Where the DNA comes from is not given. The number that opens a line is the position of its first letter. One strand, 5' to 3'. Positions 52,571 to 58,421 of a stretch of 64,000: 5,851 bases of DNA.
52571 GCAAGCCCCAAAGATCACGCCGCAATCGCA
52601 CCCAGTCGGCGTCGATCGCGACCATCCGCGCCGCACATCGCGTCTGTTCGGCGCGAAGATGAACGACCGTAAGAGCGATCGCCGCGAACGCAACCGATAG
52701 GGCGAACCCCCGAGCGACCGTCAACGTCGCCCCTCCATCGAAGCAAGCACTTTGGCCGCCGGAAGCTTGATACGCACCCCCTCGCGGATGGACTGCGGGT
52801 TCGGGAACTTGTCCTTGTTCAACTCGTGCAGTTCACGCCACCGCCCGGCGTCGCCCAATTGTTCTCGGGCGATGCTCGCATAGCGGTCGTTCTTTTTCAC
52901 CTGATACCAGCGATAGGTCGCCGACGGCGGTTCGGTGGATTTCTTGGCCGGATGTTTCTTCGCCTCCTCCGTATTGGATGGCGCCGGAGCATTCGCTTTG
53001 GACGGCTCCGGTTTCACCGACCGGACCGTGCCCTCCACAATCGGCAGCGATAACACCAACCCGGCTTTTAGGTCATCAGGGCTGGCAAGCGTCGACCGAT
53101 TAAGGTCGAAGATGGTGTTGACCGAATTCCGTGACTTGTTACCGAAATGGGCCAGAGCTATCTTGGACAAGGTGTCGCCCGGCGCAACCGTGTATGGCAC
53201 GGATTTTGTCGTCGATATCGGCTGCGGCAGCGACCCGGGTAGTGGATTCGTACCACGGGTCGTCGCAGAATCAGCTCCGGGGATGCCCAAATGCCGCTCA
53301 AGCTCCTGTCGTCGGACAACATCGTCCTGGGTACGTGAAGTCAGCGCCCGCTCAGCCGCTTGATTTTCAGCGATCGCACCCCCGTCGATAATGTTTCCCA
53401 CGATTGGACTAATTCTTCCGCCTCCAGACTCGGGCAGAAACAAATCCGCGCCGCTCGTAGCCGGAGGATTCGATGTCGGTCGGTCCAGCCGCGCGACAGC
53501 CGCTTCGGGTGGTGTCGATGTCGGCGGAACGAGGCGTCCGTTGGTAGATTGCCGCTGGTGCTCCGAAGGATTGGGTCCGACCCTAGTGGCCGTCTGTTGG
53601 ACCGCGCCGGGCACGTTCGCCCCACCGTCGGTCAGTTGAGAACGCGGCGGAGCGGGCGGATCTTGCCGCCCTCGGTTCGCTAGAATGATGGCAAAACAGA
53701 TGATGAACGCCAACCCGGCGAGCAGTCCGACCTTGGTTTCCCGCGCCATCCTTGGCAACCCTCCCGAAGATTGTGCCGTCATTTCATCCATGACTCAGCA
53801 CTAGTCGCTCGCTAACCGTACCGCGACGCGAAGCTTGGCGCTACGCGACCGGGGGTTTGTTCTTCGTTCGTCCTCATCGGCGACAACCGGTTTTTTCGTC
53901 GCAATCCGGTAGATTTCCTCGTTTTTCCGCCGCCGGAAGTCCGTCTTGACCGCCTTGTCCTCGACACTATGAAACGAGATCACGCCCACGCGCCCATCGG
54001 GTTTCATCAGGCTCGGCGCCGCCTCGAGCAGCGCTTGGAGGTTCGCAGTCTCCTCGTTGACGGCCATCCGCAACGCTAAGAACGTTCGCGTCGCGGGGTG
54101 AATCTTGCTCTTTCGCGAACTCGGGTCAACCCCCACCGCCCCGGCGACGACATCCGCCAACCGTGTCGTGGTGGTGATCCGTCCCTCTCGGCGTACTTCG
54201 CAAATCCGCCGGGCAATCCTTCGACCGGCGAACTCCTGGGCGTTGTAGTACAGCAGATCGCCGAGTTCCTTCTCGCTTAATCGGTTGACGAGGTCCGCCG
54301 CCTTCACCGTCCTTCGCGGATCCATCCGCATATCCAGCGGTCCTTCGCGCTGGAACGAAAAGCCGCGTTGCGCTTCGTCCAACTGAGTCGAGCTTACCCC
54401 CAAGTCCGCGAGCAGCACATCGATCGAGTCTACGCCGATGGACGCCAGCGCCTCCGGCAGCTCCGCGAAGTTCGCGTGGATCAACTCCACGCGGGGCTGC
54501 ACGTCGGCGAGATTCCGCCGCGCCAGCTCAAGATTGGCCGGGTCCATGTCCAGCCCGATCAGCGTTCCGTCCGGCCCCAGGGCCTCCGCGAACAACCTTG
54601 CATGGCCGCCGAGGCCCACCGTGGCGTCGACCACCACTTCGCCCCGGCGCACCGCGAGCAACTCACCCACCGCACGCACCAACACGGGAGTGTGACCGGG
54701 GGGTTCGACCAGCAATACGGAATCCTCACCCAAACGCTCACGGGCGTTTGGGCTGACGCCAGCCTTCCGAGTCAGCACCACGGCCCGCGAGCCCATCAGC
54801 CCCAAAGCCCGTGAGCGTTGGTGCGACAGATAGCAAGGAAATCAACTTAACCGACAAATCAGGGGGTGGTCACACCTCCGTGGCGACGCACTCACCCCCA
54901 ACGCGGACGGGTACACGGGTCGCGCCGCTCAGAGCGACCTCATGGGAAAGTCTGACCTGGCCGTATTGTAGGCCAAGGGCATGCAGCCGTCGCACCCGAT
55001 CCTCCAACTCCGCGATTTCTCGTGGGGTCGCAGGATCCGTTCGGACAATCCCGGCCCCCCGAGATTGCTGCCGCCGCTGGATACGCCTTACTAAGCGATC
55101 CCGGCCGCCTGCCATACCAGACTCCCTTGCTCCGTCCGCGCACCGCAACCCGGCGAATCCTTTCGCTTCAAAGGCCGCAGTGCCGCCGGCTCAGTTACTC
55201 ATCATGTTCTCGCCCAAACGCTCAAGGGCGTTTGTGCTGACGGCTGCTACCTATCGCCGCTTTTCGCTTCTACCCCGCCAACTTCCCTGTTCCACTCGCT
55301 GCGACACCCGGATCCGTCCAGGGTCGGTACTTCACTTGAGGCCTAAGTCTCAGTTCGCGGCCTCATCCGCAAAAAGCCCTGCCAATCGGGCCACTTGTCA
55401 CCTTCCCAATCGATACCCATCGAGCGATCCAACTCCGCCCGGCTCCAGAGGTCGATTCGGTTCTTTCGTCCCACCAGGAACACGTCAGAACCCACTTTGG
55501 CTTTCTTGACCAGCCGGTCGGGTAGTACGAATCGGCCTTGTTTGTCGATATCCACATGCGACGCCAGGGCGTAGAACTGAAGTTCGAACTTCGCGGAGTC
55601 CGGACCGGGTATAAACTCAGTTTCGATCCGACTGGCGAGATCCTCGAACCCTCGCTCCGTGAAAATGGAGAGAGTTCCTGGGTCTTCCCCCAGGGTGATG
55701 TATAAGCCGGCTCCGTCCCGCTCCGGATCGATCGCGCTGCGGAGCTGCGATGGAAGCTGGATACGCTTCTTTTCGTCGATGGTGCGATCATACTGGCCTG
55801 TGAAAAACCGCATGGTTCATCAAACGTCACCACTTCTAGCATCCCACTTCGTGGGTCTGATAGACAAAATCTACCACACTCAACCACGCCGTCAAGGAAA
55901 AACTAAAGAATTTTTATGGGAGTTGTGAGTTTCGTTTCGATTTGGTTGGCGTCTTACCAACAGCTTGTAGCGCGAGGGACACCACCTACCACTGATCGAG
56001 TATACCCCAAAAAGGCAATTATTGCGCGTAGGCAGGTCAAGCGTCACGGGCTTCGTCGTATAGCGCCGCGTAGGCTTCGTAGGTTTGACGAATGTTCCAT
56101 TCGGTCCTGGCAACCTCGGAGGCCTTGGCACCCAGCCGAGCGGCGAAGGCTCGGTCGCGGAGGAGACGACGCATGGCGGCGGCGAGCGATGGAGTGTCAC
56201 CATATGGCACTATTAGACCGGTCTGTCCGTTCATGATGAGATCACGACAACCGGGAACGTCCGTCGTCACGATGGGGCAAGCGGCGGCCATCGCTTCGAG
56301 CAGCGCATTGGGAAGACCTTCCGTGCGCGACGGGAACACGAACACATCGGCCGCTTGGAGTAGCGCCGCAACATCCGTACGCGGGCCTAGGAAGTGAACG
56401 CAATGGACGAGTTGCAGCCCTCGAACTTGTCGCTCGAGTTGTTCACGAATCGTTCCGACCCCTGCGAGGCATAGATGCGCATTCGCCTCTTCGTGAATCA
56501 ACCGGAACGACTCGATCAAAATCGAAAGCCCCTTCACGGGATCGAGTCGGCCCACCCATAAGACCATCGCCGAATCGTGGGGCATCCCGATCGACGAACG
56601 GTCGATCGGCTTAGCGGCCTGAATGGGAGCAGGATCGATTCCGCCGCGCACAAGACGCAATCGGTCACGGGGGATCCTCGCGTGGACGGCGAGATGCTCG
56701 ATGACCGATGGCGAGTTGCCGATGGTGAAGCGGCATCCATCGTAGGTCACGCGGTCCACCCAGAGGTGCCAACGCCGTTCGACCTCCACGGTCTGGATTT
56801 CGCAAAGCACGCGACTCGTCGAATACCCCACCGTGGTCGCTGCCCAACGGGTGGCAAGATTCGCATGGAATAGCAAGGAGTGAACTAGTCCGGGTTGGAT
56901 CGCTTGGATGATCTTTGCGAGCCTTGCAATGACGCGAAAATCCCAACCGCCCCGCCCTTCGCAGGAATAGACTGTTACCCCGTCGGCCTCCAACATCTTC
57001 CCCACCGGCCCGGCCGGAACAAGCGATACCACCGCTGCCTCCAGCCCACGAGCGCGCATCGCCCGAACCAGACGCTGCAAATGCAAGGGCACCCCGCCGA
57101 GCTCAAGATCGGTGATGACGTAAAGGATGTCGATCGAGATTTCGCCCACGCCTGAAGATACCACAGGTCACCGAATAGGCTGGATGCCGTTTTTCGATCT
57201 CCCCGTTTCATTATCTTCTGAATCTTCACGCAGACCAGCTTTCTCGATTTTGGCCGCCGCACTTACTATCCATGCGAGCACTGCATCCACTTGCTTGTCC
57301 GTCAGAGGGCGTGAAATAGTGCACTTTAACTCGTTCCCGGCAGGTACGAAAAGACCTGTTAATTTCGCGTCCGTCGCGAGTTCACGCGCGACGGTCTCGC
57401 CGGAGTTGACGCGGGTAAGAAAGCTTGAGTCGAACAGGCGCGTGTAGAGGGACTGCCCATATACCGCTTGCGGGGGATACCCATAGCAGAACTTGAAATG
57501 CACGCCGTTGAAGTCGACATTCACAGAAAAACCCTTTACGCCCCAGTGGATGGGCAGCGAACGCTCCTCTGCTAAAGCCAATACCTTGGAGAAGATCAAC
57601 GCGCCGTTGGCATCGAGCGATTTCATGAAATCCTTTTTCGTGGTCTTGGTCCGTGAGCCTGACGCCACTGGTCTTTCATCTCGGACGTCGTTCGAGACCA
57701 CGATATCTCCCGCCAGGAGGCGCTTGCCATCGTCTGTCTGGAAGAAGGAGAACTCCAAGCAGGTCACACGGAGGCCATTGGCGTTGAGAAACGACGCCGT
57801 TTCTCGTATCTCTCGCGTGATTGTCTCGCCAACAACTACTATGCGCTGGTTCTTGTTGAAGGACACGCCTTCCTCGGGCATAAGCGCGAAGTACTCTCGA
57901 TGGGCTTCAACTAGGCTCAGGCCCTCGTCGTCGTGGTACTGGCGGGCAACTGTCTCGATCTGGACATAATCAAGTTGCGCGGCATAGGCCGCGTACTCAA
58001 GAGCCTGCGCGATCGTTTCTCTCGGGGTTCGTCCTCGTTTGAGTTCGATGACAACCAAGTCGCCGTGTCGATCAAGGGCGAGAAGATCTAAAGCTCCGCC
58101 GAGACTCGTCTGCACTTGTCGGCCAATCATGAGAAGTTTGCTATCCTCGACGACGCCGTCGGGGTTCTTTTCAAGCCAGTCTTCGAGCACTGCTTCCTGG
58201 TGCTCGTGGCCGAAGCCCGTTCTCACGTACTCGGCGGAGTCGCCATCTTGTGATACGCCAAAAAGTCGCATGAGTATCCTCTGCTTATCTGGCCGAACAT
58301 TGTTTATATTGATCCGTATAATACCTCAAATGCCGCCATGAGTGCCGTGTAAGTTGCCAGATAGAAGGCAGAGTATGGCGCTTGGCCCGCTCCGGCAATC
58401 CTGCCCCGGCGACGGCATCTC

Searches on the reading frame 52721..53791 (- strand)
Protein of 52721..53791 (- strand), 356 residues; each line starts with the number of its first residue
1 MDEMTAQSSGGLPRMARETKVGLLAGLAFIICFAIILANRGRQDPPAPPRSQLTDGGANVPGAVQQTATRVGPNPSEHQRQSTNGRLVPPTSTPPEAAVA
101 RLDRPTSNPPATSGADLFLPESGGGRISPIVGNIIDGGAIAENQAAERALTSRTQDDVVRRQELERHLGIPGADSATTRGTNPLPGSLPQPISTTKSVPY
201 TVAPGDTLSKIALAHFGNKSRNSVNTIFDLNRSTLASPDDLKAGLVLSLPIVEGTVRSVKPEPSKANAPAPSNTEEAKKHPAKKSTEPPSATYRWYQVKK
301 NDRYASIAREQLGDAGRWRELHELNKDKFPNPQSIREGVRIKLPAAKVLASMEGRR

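Call 4: search_protein_families(library=pfam, proteins=[window:52721-53791:-], max_evalue=0.1)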
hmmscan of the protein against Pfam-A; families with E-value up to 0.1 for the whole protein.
window:52721-53791:- (356 aa): 1 family
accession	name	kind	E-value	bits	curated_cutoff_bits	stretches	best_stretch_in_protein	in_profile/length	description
PF01476.26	LysM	-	6.3e-12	45.7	20.9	1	200-250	1-43/43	LysM domain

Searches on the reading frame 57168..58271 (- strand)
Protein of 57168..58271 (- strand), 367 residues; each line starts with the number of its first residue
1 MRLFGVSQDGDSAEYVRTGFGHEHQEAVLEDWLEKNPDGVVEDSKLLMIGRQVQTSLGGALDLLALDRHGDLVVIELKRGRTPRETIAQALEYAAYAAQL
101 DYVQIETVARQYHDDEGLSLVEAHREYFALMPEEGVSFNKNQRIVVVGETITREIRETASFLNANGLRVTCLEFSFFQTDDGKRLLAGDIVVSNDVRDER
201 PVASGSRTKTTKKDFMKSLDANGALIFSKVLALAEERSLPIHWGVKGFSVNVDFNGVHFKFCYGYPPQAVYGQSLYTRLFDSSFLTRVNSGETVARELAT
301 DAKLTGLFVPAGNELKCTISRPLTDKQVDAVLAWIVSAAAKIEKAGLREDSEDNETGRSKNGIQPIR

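Call 90: search_protein_families(library=pfam, proteins=[window:57168-58271:-], max_evalue=0.001)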
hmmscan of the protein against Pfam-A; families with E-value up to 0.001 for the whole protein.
window:57168-58271:- (367 aa): 1 family
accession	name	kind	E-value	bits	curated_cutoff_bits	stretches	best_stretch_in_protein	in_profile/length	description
PF01939.22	NucS_C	-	0.00052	20.4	24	0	26-96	2-69/124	Endonuclease NucS C-terminal domain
